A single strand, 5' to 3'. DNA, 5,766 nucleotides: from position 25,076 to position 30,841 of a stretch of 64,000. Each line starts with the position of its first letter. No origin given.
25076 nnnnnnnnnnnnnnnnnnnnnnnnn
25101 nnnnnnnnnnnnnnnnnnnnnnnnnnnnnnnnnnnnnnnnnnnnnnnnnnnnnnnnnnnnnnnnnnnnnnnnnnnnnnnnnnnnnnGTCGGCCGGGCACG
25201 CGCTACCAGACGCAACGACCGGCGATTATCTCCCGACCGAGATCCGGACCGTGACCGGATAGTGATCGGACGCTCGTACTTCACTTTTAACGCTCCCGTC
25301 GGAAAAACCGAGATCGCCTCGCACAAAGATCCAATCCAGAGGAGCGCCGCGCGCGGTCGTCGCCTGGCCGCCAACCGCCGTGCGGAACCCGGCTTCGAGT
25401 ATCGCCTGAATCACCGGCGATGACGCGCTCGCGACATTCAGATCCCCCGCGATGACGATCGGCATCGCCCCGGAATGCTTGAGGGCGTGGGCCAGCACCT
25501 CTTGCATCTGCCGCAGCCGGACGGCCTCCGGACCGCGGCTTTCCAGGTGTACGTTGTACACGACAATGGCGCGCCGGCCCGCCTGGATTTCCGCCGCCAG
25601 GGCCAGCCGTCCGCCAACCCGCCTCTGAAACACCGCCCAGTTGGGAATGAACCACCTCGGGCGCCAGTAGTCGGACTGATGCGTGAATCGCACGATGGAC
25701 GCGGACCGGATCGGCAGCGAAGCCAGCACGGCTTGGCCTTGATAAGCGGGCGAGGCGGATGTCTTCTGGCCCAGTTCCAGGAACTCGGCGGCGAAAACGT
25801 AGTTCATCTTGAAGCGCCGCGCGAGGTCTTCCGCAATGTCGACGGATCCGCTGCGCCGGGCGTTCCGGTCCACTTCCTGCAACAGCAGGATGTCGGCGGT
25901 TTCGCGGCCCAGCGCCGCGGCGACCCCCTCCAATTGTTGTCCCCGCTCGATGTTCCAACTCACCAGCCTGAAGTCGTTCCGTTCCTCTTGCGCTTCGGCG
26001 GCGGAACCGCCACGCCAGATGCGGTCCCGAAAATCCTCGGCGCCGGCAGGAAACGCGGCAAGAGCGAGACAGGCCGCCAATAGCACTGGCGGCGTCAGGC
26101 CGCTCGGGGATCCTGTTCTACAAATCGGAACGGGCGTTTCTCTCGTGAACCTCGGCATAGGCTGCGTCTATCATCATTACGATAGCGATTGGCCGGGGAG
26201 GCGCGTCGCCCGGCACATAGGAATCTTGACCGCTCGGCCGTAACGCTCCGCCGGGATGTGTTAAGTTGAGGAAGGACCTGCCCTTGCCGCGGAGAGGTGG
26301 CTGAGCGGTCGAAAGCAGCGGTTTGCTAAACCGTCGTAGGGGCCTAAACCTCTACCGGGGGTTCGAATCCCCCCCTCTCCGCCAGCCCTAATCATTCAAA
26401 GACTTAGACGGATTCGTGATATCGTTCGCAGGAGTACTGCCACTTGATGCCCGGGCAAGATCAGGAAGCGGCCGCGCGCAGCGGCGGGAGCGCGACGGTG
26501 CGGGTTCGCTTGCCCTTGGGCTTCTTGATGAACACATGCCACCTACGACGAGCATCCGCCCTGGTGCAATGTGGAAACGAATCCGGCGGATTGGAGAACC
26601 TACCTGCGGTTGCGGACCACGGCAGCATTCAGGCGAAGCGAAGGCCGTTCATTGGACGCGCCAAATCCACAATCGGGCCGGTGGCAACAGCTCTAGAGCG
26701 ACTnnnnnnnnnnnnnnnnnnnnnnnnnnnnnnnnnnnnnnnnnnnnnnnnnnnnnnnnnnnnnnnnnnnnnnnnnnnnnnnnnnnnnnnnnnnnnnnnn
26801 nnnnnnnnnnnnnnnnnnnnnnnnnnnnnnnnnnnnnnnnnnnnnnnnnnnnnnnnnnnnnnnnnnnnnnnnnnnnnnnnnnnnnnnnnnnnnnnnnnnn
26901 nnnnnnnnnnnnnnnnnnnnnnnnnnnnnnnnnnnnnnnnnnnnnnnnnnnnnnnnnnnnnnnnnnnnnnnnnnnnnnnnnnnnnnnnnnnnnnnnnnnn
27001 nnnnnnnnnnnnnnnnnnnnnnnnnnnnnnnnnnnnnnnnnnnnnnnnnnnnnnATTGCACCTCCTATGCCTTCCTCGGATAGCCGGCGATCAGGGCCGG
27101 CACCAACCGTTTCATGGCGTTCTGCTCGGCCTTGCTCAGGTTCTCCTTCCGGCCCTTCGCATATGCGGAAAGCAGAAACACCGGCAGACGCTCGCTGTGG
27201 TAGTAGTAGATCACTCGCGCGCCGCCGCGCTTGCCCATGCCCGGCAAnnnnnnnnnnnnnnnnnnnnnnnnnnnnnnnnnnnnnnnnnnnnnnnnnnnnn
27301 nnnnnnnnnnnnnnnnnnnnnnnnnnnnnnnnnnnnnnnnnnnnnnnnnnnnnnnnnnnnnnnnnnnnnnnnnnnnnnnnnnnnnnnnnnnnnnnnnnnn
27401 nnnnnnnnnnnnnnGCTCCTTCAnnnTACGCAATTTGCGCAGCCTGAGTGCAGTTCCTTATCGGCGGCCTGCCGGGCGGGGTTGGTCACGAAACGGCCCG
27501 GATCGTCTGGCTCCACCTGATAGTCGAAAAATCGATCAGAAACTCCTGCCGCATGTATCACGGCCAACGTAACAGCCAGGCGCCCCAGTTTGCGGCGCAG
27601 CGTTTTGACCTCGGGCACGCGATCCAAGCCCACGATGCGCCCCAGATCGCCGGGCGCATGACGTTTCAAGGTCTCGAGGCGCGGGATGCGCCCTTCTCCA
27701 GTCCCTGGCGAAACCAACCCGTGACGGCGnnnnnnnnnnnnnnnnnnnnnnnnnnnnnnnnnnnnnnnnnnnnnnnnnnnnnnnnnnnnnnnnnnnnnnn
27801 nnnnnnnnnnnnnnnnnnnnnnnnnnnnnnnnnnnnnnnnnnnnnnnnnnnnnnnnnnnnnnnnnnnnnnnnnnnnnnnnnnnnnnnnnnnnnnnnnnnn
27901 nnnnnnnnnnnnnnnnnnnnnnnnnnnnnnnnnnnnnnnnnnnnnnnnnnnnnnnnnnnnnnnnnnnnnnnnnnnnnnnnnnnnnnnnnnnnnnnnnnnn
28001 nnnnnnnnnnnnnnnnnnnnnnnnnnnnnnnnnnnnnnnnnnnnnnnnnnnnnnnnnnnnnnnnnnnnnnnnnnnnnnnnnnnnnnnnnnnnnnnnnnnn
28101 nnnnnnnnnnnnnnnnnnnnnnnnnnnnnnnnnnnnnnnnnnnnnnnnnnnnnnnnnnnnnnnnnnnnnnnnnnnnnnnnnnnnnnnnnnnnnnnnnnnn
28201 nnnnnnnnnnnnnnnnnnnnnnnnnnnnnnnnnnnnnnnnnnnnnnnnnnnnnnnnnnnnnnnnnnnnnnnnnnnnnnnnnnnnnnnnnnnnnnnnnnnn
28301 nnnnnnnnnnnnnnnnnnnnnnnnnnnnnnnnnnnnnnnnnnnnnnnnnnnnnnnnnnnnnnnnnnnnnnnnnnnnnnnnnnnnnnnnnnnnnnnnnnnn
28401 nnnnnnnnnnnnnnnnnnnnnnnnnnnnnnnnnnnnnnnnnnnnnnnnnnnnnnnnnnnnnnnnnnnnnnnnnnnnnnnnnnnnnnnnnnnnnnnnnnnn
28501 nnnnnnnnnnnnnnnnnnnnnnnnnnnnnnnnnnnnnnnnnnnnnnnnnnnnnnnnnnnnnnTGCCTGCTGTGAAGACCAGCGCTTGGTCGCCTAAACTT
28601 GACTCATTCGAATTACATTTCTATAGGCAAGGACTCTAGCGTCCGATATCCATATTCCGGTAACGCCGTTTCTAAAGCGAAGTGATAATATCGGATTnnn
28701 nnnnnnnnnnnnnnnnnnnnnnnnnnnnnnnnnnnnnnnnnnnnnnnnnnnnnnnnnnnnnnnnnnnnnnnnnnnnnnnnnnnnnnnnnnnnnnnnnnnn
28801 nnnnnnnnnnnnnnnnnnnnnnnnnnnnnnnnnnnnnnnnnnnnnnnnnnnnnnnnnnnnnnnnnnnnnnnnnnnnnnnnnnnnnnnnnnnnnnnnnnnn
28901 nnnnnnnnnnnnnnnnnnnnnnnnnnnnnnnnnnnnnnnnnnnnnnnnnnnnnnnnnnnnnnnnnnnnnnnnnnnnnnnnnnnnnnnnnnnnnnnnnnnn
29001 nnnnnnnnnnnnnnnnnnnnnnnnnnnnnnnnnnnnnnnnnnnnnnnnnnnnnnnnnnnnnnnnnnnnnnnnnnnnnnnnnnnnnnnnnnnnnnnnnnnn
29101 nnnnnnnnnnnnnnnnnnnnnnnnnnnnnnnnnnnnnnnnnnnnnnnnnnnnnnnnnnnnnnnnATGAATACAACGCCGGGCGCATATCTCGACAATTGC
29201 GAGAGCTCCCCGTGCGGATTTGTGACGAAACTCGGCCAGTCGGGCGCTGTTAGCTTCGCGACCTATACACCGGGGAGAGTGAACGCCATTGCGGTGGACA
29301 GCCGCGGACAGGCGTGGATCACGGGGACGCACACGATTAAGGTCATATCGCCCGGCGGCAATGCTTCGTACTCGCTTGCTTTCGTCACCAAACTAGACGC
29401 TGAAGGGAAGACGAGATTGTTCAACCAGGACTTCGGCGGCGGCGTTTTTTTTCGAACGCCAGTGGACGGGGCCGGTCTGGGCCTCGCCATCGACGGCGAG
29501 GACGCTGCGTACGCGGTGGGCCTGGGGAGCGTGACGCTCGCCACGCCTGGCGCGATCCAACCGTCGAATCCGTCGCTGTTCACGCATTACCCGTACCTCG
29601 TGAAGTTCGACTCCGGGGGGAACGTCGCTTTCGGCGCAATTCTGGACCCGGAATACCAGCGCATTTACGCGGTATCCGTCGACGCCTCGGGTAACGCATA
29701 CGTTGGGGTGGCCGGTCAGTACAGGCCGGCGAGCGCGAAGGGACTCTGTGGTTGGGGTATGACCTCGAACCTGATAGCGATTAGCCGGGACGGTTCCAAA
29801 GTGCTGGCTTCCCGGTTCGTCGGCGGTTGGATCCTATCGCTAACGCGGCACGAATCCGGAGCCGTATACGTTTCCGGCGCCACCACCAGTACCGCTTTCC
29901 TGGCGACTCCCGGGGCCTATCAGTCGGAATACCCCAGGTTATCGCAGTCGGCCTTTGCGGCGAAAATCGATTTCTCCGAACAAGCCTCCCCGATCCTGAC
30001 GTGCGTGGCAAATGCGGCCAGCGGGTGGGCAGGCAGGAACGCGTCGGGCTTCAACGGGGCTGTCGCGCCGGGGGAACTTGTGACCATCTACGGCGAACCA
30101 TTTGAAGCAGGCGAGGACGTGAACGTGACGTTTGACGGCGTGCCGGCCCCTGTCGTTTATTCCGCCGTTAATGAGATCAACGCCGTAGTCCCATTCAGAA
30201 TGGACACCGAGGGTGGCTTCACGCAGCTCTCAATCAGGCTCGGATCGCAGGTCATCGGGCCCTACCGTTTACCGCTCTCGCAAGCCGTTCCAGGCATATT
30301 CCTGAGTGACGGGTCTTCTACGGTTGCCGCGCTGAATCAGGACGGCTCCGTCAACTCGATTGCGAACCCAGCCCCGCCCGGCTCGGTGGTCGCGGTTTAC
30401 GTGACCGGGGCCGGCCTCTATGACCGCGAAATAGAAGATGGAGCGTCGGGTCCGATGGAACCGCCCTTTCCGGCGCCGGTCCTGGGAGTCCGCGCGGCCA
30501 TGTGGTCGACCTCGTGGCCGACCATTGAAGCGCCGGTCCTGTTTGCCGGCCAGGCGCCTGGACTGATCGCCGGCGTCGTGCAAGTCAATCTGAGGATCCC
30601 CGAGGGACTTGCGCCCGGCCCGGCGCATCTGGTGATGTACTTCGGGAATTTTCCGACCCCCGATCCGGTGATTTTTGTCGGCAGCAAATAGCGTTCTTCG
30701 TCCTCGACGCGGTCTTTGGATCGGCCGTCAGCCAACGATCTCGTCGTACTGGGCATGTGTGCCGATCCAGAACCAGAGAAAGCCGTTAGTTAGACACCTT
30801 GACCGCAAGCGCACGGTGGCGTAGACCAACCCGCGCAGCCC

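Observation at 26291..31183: Decayed genomic island at tRNA-Ser(GCU)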

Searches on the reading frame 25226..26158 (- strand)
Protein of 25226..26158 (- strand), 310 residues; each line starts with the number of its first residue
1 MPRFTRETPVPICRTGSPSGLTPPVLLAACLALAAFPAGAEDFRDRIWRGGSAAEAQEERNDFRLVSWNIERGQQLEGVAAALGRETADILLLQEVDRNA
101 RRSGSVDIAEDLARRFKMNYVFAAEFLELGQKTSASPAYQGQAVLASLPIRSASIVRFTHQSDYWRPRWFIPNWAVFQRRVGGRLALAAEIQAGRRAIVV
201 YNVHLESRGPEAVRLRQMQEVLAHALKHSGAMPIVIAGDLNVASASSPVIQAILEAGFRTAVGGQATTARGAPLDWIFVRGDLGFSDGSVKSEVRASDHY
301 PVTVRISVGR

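Call 13: find_encoding_contigs(protein=window:25226-26158:-, flank=10000, max_places=6)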
Protein window:25226-26158:- (310 aa): no gene with exactly this product is on record in the collection.

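Call 32: find_related_loci(query=window:25226-26158:-, collection=metagenome_contigs, flank=10000)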
Query window:25226-26158:- (310 aa) in metagenome_contigs; peptide patterns used: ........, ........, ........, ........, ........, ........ (x = any residue, [..] = any of these).
112 stretches matched a pattern; 46 encode a relative of the query (tblastn E <= 1e-3); 46 distinct loci.
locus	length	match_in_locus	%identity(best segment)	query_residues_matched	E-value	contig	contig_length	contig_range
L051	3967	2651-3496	54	29-310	1e-97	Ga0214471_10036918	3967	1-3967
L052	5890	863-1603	49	65-303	1e-75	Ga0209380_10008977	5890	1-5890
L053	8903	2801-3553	48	65-307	3e-75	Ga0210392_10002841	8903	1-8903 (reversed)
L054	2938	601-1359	47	63-307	3e-76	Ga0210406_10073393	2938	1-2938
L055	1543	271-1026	47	64-307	2e-79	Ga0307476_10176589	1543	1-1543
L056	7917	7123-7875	48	65-307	6e-75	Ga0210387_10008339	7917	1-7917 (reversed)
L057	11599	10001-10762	47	63-307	1e-74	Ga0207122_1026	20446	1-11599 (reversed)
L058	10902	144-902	48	63-307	2e-74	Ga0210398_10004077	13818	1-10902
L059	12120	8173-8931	48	63-307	2e-74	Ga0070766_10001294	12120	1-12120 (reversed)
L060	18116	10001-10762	47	63-307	1e-74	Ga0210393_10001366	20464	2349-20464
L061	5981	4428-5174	47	63-303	8e-74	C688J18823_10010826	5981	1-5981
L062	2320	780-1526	47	63-303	9e-76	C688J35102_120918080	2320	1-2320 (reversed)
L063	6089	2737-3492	47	63-306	4e-74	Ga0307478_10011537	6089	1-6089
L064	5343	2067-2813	48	63-303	4e-73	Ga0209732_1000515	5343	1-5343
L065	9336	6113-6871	48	63-307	3e-73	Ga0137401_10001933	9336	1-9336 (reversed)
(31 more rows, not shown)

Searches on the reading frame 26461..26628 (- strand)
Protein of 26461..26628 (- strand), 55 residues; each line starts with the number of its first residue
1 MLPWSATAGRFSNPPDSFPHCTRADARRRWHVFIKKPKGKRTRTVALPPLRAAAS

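Call 4: search_protein_families(library=pfam, proteins=[window:26461-26628:-], max_evalue=0.1)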
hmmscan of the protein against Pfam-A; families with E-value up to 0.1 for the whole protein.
window:26461-26628:- (55 aa): 0 families

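Call 5: search_protein_families(library=ncbifam, proteins=[window:26461-26628:-], max_evalue=0.1)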
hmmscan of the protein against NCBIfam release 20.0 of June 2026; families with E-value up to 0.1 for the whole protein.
window:26461-26628:- (55 aa): 0 families

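Call 25: search_protein_families(library=phrogs, proteins=[window:26464-26628:-], max_evalue=1)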
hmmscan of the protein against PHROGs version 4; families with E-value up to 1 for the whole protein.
window:26464-26628:- (55 aa): 0 families

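Call 29: search_protein_representatives(protein=window:26464-26628:-)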
Query: 55 residues. Proteins with E-value up to 0.001 (for the whole library): 0; up to 1e-10: 0; up to 1e-30: 0. The best 0 are listed.

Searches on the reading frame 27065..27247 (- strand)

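Call 4: search_protein_families(library=pfam, proteins=[window:27065-27247:-], max_evalue=0.1)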
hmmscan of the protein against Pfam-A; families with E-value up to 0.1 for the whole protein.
window:27065-27247:- (60 aa): 1 family
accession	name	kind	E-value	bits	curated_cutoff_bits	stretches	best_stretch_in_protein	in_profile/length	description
PF06296.18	RelE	-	1.8e-05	25.4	27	1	2-49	51-97/120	RelE toxin of RelE / RelB toxin-antitoxin system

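Call 5: search_protein_families(library=ncbifam, proteins=[window:27065-27247:-], max_evalue=0.1)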
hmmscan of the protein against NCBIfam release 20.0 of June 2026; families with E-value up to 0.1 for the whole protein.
window:27065-27247:- (60 aa): 0 families

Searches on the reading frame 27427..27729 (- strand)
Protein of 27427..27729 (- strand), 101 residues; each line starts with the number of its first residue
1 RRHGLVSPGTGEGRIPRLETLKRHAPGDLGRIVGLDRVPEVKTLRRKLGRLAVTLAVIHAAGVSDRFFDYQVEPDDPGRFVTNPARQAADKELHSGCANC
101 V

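Call 37: search_protein_families(library=pfam, proteins=[window:27427-27705:-], max_evalue=1)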
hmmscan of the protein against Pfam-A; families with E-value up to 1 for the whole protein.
seq(93 aa): 2 families
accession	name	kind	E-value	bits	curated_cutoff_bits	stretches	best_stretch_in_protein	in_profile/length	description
PF21804.3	Transposase_29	-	3.2e-05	22.8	27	1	6-41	79-114/562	Transposase protein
PF01794.25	Ferric_reduct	-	0.13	12.8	28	1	34-60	34-60/121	Ferric reductase like transmembrane component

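Call 56: search_dna_similar(query=window:27427-27729:-, collection=plasmids, mode=protein, max_evalue=0.01, max_rows=15)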
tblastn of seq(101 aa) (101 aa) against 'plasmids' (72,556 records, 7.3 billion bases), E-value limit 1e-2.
No match.

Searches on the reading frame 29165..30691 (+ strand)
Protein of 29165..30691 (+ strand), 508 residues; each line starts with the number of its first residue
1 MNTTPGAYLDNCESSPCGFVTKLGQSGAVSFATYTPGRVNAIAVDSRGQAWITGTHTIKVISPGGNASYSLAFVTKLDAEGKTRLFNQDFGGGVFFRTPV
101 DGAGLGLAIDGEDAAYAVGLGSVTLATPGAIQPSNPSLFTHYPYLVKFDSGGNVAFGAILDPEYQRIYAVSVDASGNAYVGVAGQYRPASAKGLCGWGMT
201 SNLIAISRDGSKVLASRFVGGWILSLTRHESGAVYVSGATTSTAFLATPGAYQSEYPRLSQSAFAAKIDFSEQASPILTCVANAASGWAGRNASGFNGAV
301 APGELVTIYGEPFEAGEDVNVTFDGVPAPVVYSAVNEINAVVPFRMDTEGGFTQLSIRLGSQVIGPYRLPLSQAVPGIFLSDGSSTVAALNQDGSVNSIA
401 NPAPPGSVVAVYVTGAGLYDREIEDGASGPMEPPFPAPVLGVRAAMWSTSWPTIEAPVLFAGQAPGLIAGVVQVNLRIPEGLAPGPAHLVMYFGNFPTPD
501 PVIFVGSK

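Call 4: search_protein_families(library=pfam, proteins=[window:29165-30691:+], max_evalue=0.1)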
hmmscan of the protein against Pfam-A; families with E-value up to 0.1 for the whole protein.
window:29165-30691:+ (508 aa): 2 families
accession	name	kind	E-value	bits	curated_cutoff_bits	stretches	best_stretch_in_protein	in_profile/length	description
PF01833.30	TIG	-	0.00014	22.2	20.9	1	300-361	13-72/84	IPT/TIG domain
PF07494.17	Reg_prop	-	0.011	16.3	20.4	0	36-54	4-22/24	Two component regulator propeller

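Call 5: search_protein_families(library=ncbifam, proteins=[window:29165-30691:+], max_evalue=0.1)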
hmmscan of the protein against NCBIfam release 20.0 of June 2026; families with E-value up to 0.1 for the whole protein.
window:29165-30691:+ (508 aa): 3 families
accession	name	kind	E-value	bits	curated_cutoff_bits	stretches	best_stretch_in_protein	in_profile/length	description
TIGR03437.1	Soli_cterm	paralog_domain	1.3e-35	123.2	29.05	1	292-505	3-224/225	Solibacter uncharacterized C-terminal domain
NF047494.1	Lepto_SBBP_lipo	equivalog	4.7e-06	25.6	400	1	40-183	191-324/466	SBBP repeat beta-propeller lipoprotein, LipL53 family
NF047769.1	LIC10067_lipo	equivalog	0.09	12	200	0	297-344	53-101/239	LIC10067 family putative lipoprotein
